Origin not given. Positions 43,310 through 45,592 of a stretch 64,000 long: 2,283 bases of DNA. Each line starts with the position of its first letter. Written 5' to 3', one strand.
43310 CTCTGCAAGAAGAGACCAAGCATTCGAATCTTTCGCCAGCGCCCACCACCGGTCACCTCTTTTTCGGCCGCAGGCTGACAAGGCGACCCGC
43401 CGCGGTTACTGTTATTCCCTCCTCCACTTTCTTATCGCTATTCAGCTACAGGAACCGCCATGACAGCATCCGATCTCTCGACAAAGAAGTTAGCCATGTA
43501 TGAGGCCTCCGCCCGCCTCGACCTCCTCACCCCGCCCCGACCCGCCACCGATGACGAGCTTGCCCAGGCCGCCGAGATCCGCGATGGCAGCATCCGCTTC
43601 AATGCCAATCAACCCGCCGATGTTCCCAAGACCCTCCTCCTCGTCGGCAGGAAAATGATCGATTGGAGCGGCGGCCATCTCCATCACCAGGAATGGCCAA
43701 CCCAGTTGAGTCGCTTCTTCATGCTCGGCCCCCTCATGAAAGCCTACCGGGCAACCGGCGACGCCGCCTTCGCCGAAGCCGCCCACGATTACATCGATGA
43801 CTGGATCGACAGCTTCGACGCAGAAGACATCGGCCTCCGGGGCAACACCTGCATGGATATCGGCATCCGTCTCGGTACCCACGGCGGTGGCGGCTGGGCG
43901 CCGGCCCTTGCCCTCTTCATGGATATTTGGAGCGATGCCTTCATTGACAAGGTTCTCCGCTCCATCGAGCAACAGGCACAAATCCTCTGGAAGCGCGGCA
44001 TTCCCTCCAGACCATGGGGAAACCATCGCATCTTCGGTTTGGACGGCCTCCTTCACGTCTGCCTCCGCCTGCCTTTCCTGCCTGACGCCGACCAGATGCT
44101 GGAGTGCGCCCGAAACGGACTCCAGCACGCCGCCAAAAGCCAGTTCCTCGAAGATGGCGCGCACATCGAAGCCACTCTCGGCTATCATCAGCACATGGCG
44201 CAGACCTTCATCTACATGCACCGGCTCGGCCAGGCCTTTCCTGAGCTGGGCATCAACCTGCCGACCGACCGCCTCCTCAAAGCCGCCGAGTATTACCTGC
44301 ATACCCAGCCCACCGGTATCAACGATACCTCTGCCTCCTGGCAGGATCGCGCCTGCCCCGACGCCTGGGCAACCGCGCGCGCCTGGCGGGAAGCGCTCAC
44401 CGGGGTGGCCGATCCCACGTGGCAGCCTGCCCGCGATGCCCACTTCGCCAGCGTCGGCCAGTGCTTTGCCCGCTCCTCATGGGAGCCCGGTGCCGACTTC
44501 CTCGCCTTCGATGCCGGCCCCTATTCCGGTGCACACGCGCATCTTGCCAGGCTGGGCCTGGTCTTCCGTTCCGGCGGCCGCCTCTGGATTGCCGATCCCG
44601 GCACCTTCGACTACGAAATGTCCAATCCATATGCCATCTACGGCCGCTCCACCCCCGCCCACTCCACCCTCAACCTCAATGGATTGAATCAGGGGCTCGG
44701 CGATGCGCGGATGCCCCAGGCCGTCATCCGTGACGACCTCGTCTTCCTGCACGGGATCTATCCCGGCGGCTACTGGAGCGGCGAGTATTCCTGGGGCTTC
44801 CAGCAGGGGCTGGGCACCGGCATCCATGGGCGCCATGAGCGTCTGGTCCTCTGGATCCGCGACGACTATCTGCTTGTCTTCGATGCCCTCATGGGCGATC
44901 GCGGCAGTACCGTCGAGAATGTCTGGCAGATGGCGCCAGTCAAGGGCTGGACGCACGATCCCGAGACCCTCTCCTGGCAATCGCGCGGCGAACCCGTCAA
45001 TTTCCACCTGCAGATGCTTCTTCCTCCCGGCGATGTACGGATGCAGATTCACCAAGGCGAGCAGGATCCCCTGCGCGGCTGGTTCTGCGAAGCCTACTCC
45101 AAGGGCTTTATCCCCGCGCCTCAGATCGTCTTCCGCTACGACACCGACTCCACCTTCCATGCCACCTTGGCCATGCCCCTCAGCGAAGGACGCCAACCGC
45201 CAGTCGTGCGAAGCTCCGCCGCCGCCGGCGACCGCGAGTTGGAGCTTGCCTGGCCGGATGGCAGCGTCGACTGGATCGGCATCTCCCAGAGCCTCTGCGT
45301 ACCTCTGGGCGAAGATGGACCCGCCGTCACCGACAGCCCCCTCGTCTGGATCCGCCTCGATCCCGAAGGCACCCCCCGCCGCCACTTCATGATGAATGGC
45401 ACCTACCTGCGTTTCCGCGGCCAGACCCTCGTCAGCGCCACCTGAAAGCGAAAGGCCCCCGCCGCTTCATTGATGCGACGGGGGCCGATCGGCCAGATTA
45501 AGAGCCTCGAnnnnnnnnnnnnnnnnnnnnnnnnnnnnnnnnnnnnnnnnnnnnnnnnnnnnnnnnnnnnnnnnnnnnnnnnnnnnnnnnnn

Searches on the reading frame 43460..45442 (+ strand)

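Call 34: search_protein_families(library=pfam, proteins=[window:43460-45442:+], max_evalue=0.00001)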
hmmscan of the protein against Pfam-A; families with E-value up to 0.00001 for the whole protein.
window:43460-45442:+ (661 aa): 2 families
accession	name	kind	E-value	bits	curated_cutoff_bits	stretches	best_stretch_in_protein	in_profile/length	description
PF16889.11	Hepar_II_III_N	-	2.2e-19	70.4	22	1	64-259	81-275/340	Heparinase II/III N-terminus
PF07940.18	Hepar_II_III_C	-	1.2e-16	61.4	24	1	325-562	5-227/237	Heparinase II/III-like, C-terminal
